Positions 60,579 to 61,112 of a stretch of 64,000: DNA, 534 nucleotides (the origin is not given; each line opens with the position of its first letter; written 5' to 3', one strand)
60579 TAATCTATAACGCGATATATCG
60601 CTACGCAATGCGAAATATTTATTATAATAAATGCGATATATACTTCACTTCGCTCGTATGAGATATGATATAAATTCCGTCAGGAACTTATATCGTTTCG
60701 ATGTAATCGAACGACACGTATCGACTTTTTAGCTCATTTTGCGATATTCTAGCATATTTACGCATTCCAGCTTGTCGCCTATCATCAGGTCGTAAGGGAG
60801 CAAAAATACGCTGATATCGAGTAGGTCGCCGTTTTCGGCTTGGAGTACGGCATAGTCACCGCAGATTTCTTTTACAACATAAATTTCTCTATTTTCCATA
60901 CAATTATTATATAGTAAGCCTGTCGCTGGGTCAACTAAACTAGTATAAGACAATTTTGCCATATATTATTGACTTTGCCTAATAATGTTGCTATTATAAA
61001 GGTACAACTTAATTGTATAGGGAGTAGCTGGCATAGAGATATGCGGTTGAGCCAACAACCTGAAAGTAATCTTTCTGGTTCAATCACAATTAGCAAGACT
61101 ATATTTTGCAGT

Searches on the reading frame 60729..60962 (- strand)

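Call 7: search_protein_families(library=pfam, proteins=[window:60729-60962:-], max_evalue=0.01)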
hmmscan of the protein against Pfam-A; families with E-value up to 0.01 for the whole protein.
window:60729-60962:- (77 aa): 1 family
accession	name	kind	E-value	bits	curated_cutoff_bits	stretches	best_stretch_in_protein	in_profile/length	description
PF11213.13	DUF3006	-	0.0015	19.1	32.3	1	29-73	2-45/67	Protein of unknown function (DUF3006)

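Call 8: search_protein_families(library=ncbifam, proteins=[window:60729-60962:-], max_evalue=0.01)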
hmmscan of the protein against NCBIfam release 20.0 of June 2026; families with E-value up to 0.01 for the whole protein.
window:60729-60962:- (77 aa): 0 families
